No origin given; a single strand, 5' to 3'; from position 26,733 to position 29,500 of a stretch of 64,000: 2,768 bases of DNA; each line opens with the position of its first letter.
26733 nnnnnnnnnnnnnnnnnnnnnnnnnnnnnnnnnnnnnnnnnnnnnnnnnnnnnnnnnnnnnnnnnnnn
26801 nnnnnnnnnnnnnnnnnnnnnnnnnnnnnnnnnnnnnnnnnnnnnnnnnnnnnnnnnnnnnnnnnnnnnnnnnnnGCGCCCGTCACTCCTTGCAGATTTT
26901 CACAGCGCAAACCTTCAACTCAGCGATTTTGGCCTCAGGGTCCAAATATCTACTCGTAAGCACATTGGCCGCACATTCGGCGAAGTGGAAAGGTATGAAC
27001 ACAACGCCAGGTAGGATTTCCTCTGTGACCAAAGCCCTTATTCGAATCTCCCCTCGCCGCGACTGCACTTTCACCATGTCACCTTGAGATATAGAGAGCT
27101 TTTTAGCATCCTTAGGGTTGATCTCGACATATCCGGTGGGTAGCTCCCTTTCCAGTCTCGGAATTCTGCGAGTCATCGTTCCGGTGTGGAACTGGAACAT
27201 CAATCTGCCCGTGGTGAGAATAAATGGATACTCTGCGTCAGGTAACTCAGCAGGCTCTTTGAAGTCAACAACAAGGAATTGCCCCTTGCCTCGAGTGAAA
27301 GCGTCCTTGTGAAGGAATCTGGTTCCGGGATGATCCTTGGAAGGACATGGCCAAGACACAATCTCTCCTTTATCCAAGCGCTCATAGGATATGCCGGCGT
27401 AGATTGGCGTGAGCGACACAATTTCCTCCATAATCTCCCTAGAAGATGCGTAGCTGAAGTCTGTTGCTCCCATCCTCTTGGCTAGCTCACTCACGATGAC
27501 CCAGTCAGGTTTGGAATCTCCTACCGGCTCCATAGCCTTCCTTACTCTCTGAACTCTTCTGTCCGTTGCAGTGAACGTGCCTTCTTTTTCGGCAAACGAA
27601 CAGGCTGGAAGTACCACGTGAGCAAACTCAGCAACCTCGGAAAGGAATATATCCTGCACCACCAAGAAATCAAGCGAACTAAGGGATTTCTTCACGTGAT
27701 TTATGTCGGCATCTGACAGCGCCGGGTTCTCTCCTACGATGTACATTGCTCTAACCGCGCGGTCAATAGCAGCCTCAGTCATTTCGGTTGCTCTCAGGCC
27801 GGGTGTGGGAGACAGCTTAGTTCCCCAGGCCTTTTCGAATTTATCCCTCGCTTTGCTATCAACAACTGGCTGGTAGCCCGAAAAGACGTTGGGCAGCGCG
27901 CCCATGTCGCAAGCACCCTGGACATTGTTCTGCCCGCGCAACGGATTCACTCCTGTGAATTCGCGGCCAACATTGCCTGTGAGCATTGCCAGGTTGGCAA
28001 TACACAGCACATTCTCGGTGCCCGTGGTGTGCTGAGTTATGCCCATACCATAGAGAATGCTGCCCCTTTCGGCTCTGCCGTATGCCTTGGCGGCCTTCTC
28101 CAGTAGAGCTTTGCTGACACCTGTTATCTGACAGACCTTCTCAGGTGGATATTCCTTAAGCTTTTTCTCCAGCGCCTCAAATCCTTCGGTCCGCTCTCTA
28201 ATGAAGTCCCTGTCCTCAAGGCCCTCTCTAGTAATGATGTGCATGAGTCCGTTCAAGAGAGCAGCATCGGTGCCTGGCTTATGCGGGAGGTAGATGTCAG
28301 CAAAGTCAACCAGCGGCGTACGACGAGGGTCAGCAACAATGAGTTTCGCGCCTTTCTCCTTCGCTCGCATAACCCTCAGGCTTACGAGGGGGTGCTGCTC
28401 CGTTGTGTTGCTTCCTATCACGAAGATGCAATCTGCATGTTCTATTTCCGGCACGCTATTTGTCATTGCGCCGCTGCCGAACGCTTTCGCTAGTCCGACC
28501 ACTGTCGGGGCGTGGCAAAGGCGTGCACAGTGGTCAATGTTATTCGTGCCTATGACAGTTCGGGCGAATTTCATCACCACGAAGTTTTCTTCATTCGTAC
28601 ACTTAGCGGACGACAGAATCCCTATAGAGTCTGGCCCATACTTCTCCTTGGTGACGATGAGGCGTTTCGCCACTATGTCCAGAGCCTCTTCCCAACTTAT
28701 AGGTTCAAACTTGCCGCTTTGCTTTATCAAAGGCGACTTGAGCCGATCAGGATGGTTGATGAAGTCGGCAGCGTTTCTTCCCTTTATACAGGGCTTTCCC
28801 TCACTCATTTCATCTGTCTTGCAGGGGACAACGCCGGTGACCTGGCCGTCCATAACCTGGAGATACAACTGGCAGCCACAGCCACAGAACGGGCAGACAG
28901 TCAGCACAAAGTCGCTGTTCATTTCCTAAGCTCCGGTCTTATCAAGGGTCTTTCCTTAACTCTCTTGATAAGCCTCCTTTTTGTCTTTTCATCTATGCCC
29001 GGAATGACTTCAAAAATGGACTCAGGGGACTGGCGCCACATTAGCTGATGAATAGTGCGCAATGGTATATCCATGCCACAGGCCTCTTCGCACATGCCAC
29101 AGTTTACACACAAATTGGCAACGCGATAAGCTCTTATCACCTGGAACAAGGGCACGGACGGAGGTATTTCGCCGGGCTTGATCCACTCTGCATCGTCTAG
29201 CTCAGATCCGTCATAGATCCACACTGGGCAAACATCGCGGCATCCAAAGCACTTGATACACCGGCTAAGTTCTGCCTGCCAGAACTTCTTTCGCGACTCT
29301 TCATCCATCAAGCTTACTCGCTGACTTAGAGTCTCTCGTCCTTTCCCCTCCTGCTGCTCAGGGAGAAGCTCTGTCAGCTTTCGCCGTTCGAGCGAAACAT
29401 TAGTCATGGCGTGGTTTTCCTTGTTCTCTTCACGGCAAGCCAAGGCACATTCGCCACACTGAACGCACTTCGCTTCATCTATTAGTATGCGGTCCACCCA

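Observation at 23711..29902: HdrA flavoprotein core split into two genes with a formate dehydrogenase catalytic subunit coupled in between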

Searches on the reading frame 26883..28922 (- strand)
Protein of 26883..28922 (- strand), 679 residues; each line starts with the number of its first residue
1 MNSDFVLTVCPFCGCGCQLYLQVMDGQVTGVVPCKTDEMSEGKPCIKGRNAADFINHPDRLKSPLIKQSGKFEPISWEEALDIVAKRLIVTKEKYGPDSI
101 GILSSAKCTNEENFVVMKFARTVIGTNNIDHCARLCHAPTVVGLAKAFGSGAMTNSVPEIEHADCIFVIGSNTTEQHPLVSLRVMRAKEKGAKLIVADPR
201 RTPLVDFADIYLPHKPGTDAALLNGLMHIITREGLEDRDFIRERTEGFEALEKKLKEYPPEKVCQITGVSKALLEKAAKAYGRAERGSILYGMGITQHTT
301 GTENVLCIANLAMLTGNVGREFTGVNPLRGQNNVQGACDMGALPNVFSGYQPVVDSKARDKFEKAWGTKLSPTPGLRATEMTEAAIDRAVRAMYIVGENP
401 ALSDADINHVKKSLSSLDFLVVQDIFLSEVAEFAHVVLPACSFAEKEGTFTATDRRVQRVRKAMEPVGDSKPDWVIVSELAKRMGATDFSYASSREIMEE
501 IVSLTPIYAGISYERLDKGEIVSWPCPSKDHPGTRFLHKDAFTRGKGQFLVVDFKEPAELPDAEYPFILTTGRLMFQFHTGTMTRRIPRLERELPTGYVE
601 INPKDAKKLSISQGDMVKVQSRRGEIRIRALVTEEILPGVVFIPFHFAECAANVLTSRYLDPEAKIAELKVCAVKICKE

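Call 4: search_protein_families(library=pfam, proteins=[window:26883-28922:-], max_evalue=0.01)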
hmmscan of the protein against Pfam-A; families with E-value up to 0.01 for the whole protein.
window:26883-28922:- (679 aa): 3 families
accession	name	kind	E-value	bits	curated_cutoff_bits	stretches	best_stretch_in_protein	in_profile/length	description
PF00384.28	Molybdopterin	-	6e-86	289.1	24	1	60-483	1-353/353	Molybdopterin oxidoreductase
PF01568.27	Molydop_binding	-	2.4e-32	111.7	26.8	1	567-673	1-110/110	Molydopterin dinucleotide binding domain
PF04879.21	Molybdop_Fe4S4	-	1.1e-13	51.4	22.7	1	5-57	3-55/55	Molybdopterin oxidoreductase Fe4S4 domain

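Call 42: search_solved_structures(query=window:26883-28922:-, max_evalue=1e-40, show_alignments=1)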
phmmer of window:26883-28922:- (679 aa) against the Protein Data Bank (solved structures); distinct sequences matched with E-value up to 1e-40: 33.
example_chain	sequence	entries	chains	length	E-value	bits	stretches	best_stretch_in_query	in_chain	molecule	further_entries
9t1s_L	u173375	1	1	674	3.1e-238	795.8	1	1-677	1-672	formate dehydrogenase (coenzyme F420)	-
7qv7_S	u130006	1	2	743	1.9e-227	760.1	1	4-677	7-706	Hydrogen dependent carbon dioxide reductase subunit FdhF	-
7bkb_D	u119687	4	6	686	1.7e-208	697.5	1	5-677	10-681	Formate dehydrogenase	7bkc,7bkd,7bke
9wxb_B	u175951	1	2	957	7.5e-181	606.2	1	6-677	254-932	Formate dehydrogenase alpha subunit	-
1aa6_A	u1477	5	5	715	1.2e-177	595.5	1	6-676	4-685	FORMATE DEHYDROGENASE H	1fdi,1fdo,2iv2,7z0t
6tg9_A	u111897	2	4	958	2.4e-176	591.3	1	6-677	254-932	Formate dehydrogenase subunit alpha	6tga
7vw6_A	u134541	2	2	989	3.6e-166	557.6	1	6-676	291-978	Formate dehydrogenase | Tungsten-containing formate dehydrogenase alpha subunit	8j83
7e5z_A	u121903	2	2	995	3.7e-166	557.6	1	6-676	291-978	Formate dehydrogenase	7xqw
8rqz_C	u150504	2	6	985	3.4e-161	541.2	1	7-670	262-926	Probable oxidoreductase YjgC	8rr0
9gzq_A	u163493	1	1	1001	3.6e-161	541.1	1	7-670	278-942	Probable oxidoreductase YjgC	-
2jim_A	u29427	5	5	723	7.6e-114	384.8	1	5-678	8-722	PERIPLASMIC NITRATE REDUCTASE | PROTEIN (PERIPLASMIC NITRATE REDUCTASE)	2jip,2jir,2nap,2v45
2jio_A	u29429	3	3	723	8.8e-114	384.5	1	5-678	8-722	PERIPLASMIC NITRATE REDUCTASE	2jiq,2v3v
9vap_A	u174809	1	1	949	7.3e-101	341.9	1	7-350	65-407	Formate dehydrogenase molybdopterin-binding subunit FdhA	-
9qm0_A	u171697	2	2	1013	3.2e-77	263.7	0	8-247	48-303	Formate dehydrogenase, alpha subunit, selenocysteine-containing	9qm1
9rk0_A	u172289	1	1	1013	3.9e-76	260.1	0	8-247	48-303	Formate dehydrogenase, alpha subunit, selenocysteine-containing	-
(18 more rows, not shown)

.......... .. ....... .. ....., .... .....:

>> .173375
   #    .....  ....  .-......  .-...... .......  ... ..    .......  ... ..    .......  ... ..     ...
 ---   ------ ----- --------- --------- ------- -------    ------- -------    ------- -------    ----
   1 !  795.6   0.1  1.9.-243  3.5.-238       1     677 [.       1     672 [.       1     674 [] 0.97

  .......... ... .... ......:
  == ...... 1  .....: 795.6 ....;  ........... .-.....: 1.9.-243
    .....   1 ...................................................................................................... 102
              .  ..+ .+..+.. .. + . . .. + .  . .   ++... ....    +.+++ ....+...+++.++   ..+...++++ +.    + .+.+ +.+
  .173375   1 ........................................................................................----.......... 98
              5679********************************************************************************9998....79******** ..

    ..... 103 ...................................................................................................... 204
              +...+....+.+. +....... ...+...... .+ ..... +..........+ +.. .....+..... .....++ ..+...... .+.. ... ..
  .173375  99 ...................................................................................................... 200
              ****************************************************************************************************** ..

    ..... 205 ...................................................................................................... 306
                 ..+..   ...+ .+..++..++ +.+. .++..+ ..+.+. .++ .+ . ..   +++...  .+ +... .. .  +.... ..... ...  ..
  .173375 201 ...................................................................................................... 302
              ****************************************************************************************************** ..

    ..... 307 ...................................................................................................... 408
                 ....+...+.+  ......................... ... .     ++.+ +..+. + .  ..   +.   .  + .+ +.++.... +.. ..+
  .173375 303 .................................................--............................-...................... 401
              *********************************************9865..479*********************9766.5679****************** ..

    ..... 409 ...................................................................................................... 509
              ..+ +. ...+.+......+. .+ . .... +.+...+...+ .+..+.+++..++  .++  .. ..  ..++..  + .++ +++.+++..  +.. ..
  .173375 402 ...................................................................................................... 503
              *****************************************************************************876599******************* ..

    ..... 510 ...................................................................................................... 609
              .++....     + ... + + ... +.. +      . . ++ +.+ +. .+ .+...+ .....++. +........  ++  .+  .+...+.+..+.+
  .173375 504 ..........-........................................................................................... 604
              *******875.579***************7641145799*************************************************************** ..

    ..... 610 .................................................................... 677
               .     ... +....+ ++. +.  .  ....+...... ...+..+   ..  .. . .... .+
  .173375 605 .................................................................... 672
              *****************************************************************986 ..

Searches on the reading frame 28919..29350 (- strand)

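Call 23: search_protein_families(library=pfam, proteins=[window:28919-29350:-], max_evalue=10)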
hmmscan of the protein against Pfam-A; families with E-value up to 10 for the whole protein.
window:28919-29350:- (143 aa): 16 families
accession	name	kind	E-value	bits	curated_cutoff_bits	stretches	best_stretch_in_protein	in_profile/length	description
PF13534.11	Fer4_17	-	6.6e-09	36.6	22.2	2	76-95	41-60/61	4Fe-4S dicluster domain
PF13183.11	Fer4_8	-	5.3e-08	33.7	27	2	27-94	1-67/68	4Fe-4S dicluster domain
PF13237.11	Fer4_10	-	2.6e-07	30.9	25.5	2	27-46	5-23/53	4Fe-4S dicluster domain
PF13187.11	Fer4_9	-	5.1e-06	26.9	27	3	30-94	1-50/52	4Fe-4S dicluster domain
PF12838.12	Fer4_7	-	5.9e-06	27.1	27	3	30-93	1-50/52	4Fe-4S dicluster domain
PF12837.12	Fer4_6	-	3.3e-05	24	25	2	78-93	6-21/24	4Fe-4S binding domain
PF12800.12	Fer4_4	-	3.9e-05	24.1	24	2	79-93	2-16/17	4Fe-4S binding domain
PF14697.11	Fer4_21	-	5.9e-05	23.6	35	2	20-43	30-53/59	4Fe-4S dicluster domain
PF12797.12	Fer4_2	-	0.00012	22.3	24.5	2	27-43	6-22/22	4Fe-4S binding domain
PF13746.11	Fer4_18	-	0.00015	22.4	27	2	7-45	37-75/114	4Fe-4S dicluster domain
PF00037.32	Fer4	-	0.00039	20.5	21.1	2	78-92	5-19/24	4Fe-4S binding domain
PF13484.11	Fer4_16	-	0.0063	17.7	30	1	30-93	1-65/66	4Fe-4S double cluster binding domain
PF12798.12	Fer4_3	-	0.017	16.3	27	2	81-93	1-13/15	4Fe-4S binding domain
PF17179.9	Fer4_22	-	0.035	15.4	27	2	78-94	78-94/95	4Fe-4S dicluster domain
PF25160.1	LdpA_Fe-S-bd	-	0.089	13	27.6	1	77-94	24-41/49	LdpA Fe-S cluster-binding domain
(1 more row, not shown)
